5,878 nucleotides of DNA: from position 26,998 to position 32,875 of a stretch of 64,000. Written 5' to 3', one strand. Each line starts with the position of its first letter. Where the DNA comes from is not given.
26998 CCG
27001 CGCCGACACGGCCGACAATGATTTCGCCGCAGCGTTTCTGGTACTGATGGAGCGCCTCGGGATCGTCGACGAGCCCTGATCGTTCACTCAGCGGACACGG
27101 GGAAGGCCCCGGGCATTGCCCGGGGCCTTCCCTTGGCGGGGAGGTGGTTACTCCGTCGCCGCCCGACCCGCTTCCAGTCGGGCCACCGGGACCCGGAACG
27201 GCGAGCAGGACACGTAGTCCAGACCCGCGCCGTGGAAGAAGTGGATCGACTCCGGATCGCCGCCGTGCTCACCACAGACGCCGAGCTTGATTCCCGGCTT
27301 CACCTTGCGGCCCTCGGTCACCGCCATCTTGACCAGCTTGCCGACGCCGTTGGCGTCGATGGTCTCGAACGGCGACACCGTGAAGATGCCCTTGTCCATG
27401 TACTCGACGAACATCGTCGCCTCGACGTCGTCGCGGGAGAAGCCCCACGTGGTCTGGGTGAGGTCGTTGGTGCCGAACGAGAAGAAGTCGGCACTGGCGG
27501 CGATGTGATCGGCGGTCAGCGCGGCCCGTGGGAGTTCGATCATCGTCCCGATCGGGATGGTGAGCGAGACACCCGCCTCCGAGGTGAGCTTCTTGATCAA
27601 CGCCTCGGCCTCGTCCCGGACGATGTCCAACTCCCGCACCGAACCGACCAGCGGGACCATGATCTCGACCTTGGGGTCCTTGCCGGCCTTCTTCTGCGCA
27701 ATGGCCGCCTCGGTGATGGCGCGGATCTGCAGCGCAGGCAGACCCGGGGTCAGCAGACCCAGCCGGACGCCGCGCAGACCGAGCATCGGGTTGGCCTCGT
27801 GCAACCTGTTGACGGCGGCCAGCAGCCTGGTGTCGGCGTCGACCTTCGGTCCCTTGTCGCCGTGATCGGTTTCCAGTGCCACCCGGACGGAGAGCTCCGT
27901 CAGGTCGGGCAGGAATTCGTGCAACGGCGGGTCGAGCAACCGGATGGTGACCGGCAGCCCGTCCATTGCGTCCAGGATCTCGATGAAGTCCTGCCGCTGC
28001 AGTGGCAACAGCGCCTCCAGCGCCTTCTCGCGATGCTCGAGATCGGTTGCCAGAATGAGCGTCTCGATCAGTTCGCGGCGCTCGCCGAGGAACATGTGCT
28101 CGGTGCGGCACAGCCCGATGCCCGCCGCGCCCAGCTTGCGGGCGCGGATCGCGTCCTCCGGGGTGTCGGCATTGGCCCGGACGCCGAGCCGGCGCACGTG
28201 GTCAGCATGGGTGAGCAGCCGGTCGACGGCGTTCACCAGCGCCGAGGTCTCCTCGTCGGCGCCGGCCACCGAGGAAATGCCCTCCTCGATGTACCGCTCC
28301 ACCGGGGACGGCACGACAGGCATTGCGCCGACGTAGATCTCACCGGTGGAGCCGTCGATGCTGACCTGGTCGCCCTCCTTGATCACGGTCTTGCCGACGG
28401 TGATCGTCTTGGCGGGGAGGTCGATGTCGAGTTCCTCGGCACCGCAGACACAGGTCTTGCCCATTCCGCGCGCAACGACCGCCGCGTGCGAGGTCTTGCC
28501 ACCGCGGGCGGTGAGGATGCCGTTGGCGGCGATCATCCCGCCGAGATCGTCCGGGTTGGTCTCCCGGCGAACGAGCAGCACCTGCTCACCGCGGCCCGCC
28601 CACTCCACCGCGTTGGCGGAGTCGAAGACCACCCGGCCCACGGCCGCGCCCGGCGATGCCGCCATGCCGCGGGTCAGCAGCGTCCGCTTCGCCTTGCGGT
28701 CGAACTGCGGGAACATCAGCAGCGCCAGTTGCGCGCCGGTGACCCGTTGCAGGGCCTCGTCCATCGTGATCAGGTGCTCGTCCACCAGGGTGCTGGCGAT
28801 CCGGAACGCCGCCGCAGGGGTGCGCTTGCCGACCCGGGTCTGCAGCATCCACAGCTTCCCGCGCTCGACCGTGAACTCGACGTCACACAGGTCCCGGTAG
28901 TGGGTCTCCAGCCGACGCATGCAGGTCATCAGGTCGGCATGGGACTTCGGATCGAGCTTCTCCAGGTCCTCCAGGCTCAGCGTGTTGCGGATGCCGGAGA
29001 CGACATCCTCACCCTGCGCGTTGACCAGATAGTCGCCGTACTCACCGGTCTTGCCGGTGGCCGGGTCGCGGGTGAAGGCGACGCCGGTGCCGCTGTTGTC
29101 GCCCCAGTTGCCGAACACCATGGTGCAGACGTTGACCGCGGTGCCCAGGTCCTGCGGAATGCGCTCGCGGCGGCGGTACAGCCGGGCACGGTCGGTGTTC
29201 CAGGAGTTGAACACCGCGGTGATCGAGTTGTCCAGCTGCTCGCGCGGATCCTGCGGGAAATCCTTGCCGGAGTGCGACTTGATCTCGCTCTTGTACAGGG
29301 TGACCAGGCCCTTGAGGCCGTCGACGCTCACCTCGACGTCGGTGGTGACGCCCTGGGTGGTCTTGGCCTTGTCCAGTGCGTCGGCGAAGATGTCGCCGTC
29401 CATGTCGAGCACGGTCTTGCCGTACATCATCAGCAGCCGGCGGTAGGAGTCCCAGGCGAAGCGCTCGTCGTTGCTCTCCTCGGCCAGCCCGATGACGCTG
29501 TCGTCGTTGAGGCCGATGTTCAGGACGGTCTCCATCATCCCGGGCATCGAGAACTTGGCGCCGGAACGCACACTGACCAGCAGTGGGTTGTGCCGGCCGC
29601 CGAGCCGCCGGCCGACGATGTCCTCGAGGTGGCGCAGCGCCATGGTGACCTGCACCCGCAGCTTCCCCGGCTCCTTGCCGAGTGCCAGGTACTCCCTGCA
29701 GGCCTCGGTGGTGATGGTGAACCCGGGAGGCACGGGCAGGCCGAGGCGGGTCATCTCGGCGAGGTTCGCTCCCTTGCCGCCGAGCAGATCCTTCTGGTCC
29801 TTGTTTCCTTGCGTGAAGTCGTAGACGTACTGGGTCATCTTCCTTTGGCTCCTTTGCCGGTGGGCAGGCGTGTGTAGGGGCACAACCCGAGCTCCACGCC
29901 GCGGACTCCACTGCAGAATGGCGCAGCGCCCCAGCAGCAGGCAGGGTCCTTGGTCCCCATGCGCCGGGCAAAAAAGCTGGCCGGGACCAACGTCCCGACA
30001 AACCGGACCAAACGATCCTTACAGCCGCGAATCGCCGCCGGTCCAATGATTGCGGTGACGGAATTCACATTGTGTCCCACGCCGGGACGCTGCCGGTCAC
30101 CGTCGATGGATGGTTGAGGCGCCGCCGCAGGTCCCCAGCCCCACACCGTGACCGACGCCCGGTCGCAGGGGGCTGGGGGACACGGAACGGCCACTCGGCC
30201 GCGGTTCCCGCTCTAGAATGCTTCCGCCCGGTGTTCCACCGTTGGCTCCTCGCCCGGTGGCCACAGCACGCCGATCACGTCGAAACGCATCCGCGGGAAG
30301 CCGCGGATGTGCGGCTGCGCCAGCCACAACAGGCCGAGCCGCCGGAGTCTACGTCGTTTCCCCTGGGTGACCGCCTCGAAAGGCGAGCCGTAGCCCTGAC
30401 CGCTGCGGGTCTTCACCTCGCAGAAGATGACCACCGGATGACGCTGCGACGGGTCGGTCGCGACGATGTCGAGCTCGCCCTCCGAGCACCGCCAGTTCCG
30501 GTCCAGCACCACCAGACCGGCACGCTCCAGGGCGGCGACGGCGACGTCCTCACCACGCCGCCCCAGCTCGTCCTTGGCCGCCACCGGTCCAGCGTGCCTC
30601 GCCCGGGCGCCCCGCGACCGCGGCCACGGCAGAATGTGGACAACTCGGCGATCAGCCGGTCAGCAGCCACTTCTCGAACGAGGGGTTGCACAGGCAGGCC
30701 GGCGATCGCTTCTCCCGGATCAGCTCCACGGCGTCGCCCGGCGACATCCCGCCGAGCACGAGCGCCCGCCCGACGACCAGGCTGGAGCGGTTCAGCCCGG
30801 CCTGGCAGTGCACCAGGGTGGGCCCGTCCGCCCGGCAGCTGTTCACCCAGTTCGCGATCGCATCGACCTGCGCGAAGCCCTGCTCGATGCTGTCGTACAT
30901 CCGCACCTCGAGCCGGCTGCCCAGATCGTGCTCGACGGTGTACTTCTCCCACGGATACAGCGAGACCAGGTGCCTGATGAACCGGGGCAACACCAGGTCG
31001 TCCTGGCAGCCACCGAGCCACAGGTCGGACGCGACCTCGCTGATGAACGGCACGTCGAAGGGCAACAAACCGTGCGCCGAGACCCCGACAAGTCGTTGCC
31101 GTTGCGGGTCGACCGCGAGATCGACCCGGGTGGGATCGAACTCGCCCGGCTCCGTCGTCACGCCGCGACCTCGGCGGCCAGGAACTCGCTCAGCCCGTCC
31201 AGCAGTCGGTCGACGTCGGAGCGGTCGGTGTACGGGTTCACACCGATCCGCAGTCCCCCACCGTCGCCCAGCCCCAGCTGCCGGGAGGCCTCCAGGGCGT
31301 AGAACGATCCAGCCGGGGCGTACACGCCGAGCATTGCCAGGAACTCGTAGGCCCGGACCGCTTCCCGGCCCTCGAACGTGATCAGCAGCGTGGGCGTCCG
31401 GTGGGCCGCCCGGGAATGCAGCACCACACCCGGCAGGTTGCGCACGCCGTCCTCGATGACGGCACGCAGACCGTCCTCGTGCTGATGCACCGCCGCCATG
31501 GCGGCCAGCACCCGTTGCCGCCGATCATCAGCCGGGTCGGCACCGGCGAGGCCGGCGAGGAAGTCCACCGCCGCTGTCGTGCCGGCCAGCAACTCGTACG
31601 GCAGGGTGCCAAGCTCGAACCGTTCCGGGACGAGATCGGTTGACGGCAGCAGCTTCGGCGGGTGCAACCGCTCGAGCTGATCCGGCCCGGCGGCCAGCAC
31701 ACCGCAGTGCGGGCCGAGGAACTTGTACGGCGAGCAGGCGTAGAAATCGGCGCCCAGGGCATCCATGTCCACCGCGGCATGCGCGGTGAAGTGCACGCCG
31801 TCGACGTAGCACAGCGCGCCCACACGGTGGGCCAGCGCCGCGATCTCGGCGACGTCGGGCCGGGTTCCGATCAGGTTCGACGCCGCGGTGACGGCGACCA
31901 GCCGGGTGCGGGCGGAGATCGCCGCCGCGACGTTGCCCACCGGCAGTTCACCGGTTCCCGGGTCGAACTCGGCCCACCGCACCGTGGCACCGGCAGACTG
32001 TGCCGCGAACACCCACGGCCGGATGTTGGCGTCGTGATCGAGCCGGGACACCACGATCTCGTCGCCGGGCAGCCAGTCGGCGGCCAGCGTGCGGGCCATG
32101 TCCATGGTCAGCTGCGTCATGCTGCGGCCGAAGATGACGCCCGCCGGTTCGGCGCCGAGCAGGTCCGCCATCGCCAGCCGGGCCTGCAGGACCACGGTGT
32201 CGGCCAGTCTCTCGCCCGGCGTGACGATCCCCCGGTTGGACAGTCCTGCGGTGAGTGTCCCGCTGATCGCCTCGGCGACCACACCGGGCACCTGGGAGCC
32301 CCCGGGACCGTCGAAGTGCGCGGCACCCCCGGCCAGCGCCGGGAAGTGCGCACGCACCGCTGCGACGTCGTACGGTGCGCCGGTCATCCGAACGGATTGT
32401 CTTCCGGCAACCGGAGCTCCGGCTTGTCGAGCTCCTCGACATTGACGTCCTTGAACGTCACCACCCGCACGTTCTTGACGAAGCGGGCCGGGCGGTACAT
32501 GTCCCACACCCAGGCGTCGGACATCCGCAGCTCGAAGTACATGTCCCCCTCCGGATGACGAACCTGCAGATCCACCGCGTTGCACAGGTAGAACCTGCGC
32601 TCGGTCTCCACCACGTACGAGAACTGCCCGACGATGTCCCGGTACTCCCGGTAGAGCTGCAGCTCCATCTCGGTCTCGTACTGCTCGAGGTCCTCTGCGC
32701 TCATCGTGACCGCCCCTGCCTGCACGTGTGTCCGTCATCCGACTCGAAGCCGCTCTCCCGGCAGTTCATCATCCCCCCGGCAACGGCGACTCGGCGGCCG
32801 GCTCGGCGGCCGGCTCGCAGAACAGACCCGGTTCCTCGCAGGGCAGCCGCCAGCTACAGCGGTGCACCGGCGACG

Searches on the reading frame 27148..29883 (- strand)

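Call 71: search_protein_families(library=pfam, proteins=[window:27148-29883:-], max_evalue=0.00001)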
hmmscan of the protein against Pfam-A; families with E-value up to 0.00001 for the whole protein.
window:27148-29883:- (911 aa): 3 families
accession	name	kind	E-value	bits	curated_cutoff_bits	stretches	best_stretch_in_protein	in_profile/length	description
PF02896.24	PEP-utilizers_C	-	3e-76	256.8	22.8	1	553-906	7-289/293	PEP-utilising enzyme, PEP-binding domain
PF01326.24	PPDK_N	-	1.1e-47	163.4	27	3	78-300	80-216/328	Pyruvate phosphate dikinase, AMP/ATP-binding domain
PF00391.29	PEP-utilizers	-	1.9e-22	79.1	23.1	1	433-514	3-72/72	PEP-utilising enzyme, mobile domain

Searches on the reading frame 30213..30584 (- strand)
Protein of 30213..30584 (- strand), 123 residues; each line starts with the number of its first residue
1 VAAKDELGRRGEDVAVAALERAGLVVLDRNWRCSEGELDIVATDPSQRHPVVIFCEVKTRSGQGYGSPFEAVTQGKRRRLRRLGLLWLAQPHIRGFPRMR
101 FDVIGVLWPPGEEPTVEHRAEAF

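Call 71: search_protein_families(library=pfam, proteins=[window:30213-30584:-], max_evalue=0.00001)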
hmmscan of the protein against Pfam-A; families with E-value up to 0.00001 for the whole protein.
window:30213-30584:- (123 aa): 1 family
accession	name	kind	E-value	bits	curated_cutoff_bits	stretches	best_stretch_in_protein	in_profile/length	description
PF02021.23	UPF0102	-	1.6e-26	92.9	23.6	1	11-106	1-80/80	Uncharacterised protein family UPF0102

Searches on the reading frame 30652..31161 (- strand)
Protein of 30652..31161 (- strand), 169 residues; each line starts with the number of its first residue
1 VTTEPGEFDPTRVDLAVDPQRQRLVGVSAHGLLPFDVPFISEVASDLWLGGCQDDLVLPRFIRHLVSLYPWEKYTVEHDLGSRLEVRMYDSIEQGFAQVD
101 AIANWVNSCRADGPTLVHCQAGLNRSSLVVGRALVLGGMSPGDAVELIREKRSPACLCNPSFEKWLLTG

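Call 71: search_protein_families(library=pfam, proteins=[window:30652-31161:-], max_evalue=0.00001)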
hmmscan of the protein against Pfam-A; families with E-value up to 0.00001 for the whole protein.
window:30652-31161:- (169 aa): 1 family
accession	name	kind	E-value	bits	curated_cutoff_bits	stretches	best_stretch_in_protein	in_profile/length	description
PF00782.25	DSPc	-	1.4e-08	35.1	33.5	1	85-167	44-128/133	Dual specificity phosphatase, catalytic domain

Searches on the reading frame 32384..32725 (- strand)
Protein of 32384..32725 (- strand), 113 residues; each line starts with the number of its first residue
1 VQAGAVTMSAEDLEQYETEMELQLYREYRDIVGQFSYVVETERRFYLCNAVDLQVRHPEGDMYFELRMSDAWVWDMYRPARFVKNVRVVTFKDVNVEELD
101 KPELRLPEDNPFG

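Call 71: search_protein_families(library=pfam, proteins=[window:32384-32725:-], max_evalue=0.00001)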
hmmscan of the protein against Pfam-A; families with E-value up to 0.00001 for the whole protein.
window:32384-32725:- (113 aa): 1 family
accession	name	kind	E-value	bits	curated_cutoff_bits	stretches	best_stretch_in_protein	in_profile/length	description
PF10611.14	DUF2469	-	5.8e-53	178.1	25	1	8-107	1-100/100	Protein of unknown function (DUF2469)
